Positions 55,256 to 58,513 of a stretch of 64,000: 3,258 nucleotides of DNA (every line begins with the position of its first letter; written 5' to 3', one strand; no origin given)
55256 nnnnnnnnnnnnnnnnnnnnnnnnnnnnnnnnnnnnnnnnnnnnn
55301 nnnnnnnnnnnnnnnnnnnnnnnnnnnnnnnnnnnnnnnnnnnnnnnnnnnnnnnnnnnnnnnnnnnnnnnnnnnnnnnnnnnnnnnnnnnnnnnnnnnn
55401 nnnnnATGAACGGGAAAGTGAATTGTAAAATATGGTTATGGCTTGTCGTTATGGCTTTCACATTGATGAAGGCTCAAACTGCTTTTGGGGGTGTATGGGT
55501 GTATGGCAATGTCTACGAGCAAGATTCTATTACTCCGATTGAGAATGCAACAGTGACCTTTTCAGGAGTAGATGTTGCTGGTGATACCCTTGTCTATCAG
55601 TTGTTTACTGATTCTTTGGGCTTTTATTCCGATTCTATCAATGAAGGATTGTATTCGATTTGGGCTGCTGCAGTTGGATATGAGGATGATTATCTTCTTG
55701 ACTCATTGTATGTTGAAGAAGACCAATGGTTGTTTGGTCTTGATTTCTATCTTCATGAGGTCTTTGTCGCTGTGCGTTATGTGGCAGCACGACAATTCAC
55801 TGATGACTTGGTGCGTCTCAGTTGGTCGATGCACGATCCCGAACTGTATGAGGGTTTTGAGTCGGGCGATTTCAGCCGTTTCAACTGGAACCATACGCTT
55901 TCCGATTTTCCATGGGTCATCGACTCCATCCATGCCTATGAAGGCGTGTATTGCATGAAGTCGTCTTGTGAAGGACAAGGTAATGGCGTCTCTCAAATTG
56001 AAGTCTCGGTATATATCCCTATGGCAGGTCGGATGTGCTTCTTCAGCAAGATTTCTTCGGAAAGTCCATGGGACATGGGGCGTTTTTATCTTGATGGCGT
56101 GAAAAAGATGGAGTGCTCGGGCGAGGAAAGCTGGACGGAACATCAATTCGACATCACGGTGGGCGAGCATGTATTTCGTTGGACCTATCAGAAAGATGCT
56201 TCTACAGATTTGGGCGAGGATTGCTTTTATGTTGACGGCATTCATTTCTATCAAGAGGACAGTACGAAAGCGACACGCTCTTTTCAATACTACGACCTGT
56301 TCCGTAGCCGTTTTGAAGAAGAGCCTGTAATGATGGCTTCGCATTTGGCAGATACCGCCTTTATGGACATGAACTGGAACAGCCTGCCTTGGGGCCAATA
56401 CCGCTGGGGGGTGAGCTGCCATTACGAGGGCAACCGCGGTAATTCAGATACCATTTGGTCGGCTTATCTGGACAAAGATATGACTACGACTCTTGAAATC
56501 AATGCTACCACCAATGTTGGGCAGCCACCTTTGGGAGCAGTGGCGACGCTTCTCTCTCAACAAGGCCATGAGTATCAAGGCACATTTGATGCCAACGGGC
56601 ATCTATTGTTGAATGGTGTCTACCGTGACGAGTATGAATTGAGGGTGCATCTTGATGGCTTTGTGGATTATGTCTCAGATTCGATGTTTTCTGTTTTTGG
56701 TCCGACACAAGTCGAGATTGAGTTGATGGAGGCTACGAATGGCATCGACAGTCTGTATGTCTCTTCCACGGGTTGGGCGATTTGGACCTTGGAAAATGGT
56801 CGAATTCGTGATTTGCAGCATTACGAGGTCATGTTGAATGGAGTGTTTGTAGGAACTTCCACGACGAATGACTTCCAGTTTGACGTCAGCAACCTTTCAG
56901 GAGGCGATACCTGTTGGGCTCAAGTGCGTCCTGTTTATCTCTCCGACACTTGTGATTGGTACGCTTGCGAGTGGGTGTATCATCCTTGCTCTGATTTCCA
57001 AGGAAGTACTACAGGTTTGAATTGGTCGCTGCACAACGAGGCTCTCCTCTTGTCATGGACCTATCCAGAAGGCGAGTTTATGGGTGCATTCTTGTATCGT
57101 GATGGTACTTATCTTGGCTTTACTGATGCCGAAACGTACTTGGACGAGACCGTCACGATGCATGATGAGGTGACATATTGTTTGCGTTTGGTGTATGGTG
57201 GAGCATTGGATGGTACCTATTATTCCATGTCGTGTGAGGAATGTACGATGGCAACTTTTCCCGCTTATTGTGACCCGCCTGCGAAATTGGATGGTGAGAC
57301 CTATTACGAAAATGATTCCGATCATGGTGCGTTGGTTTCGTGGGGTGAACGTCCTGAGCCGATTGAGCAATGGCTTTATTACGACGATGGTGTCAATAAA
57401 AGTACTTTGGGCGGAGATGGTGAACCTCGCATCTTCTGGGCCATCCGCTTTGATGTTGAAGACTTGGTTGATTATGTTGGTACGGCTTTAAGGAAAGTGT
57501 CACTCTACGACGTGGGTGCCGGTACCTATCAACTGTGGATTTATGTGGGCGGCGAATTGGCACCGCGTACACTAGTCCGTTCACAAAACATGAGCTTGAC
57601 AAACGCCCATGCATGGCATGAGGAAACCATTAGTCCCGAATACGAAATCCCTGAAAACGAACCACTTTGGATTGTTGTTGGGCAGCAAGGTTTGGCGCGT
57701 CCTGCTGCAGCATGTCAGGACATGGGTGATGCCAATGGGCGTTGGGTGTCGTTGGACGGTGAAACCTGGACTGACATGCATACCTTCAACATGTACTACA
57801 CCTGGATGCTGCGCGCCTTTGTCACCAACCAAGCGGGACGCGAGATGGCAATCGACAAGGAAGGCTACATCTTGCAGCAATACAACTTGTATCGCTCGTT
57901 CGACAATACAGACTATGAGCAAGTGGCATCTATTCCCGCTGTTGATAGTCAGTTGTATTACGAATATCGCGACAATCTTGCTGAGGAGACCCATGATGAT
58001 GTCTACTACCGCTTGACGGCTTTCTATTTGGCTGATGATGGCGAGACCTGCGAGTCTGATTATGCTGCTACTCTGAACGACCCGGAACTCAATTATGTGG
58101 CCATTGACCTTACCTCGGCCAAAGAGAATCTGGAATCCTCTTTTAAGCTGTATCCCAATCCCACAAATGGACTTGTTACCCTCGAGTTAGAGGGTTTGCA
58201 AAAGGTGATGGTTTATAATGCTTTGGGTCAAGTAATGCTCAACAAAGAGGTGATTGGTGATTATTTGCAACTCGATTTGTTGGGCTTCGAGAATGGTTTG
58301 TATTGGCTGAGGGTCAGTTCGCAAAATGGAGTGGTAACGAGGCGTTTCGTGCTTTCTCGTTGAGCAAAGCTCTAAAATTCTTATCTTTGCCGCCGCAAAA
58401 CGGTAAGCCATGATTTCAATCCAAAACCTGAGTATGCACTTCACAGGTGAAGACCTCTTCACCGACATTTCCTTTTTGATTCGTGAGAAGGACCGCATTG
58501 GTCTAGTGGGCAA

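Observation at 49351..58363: ECF sigma / FecR anti-sigma / STN-barrel module in one operon with two ~1000-aa T9SS cargo proteins instead of SusC/SusD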

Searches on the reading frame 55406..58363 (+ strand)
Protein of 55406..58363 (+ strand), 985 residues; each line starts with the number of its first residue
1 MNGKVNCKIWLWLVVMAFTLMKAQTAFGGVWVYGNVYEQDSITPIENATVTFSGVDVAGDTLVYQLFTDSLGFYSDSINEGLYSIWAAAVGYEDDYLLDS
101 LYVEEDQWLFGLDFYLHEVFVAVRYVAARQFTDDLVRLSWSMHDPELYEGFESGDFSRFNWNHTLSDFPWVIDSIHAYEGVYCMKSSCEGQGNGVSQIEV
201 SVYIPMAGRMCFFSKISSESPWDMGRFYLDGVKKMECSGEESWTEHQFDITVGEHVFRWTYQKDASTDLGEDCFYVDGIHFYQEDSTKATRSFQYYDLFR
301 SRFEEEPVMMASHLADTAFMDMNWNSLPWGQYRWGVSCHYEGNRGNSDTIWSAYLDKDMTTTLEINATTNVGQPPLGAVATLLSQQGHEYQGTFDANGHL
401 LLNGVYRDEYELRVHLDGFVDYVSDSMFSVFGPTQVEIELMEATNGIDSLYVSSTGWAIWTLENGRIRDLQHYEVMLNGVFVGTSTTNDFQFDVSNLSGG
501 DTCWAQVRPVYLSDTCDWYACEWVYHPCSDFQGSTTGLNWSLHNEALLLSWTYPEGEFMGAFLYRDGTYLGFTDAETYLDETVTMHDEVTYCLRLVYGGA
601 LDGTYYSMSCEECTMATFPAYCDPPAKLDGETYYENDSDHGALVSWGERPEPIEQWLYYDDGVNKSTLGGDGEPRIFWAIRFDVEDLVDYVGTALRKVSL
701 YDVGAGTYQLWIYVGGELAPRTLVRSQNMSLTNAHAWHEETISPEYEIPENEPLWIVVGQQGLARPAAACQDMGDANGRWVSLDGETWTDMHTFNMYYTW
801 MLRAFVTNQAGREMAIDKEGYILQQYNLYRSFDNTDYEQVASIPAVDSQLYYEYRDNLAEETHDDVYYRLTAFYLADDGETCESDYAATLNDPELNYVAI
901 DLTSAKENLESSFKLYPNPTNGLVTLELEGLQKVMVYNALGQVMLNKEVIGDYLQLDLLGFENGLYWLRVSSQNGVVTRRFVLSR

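Call 3: search_protein_families(library=pfam, proteins=[window:55406-58363:+], max_evalue=0.01)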
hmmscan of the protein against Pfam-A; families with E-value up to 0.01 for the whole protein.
window:55406-58363:+ (985 aa): 3 families
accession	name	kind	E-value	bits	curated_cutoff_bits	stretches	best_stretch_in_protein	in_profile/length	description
PF18962.6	Por_Secre_tail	-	5e-10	40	27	1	915-982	1-74/75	Secretion system C-terminal sorting domain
PF13620.12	CarboxypepD_reg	-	1.6e-07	32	32.3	1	33-94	3-61/82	Carboxypeptidase regulatory-like domain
PF13715.12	CarbopepD_reg_2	-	0.0078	16.7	32.2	0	33-94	2-57/88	CarboxypepD_reg-like domain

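Call 6: search_protein_families(library=ncbifam, proteins=[window:55406-58363:+], max_evalue=0.01)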
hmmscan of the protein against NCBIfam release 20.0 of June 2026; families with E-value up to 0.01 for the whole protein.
window:55406-58363:+ (985 aa): 2 families
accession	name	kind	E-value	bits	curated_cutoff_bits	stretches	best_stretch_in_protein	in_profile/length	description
TIGR04183.1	Por_Secre_tail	domain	5.3e-12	45.5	23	1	915-982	1-70/72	T9SS type A sorting domain-containing protein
NF050177.1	TapA_OM_Porphy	equivalog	8.5e-06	24.8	500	1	910-982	468-542/544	TapA/TapC family T9SS-dependent outer membrane protein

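Call 40: search_solved_structures(query=window:55406-58363:+, max_evalue=1)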
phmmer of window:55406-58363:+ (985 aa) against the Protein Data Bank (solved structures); distinct sequences matched with E-value up to 1: 3.
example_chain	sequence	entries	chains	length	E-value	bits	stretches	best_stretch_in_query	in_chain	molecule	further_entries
8glj_D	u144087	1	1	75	0.00072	20.9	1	911-969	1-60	Por secretion system C-terminal sorting domain-containing protein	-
7pzj_A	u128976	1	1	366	0.0044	18.3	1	910-974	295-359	Lipase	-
2y0o_A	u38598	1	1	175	0.68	11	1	709-764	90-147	PROBABLE D-LYXOSE KETOL-ISOMERASE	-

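Call 65: search_solved_structures(query=A5, max_evalue=1)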
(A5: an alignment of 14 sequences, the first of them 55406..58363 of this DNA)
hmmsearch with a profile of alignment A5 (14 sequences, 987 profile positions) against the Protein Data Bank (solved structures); distinct sequences matched with E-value up to 1: 8.
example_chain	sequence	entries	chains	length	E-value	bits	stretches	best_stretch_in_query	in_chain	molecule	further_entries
7pzj_A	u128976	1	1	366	2.7e-09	39.1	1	909-980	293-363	Lipase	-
8glj_D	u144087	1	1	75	2.1e-05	26.2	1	914-973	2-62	Por secretion system C-terminal sorting domain-containing protein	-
8glk_D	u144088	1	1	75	7e-05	24.5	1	916-985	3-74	Endonuclease I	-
5jvk_A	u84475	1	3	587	0.001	20.6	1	911-982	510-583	Uncharacterized protein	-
5uyt_A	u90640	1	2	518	0.0011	20.5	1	911-980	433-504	Ice-binding protein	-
5kdn_A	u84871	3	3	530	0.0098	17.4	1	539-594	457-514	F5/8 type C domain protein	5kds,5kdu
3mn8_A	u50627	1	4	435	0.05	15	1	26-115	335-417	LP15968p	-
3bid_A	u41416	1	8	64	0.99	10.7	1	61-108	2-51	UPF0339 protein NMB1088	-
